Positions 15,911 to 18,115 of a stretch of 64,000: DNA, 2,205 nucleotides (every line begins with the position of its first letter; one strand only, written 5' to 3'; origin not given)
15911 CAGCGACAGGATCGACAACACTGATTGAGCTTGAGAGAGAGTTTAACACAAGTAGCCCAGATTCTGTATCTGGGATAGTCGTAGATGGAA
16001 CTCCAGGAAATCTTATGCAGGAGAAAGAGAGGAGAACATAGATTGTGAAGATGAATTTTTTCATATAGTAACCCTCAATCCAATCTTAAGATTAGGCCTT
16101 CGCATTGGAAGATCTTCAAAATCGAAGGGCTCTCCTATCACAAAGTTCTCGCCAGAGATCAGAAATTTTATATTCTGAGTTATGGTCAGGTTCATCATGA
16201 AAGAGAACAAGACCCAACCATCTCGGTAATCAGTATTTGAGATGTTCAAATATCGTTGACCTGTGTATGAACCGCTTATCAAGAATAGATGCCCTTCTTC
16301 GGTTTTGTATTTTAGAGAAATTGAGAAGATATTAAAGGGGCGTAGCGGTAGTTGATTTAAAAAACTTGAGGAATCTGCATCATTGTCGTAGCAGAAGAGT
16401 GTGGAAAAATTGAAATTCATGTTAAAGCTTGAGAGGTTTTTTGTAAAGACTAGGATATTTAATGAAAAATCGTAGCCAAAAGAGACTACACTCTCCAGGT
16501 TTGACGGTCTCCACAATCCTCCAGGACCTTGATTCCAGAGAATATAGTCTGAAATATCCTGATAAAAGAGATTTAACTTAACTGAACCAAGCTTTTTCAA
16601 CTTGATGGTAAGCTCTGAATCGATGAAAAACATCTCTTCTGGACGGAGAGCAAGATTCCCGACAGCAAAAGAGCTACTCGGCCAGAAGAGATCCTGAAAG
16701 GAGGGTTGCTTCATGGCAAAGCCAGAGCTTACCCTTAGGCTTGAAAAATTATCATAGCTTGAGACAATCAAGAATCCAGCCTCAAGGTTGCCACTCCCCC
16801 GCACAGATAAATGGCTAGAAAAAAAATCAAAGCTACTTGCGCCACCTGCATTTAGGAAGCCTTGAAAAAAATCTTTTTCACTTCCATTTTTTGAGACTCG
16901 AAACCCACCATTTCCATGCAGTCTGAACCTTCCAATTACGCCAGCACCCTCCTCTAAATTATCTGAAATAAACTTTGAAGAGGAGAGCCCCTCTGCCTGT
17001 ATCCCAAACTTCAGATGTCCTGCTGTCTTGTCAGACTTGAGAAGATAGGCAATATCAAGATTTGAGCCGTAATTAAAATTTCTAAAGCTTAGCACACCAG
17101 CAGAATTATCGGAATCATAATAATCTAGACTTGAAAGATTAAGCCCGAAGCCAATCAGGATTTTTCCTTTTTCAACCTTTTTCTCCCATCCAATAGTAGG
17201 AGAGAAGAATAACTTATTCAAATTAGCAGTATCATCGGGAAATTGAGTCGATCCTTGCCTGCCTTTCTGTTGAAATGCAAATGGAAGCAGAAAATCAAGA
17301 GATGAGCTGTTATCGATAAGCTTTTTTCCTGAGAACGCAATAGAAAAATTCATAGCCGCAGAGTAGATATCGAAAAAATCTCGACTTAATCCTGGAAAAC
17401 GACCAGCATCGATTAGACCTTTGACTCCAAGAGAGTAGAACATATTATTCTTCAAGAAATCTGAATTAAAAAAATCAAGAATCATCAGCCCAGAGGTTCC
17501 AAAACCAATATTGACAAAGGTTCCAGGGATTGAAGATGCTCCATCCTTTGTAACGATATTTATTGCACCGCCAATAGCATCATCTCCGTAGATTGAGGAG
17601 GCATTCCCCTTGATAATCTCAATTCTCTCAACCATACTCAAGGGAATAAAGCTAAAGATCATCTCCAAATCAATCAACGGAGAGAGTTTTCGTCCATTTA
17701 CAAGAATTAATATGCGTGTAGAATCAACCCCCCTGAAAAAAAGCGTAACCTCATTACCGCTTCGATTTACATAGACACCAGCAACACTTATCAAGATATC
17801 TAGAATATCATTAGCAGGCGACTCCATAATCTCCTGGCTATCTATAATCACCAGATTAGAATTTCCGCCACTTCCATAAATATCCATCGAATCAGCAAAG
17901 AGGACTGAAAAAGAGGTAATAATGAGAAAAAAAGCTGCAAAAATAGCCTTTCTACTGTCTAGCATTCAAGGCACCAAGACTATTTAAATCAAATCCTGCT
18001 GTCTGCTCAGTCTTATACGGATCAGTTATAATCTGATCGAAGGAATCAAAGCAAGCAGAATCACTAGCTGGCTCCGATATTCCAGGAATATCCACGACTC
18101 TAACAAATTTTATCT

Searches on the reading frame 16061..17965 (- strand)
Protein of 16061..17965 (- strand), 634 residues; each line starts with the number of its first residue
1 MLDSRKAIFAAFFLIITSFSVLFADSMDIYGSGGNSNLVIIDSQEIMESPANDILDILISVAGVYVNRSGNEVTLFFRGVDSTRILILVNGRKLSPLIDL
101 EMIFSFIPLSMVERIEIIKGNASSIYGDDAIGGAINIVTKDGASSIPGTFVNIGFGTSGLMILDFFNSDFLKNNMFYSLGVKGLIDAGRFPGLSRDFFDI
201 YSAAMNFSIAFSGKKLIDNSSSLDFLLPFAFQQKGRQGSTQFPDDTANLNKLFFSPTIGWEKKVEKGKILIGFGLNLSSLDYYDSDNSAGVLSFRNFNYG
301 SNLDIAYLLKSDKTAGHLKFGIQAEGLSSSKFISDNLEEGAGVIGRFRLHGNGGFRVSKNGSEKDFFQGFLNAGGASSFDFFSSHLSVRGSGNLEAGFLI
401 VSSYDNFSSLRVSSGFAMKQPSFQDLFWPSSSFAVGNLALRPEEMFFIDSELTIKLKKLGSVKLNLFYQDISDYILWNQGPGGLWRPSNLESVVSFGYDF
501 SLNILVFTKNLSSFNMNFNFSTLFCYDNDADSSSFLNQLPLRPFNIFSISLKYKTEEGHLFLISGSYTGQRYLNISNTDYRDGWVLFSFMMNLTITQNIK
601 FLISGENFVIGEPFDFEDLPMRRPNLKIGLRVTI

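Call 27: search_protein_families(library=pfam, proteins=[window:16061-17965:-], max_evalue=0.00001)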
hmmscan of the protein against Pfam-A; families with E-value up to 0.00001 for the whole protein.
window:16061-17965:- (634 aa): 2 families
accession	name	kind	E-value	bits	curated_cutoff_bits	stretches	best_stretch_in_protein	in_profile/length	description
PF07715.20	Plug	-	1.9e-19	70.6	23.9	1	39-134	10-107/107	TonB-dependent Receptor Plug Domain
PF00593.30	TonB_dep_Rec_b-barrel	-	1.9e-14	54.8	27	1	332-607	174-435/436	TonB dependent receptor-like, beta-barrel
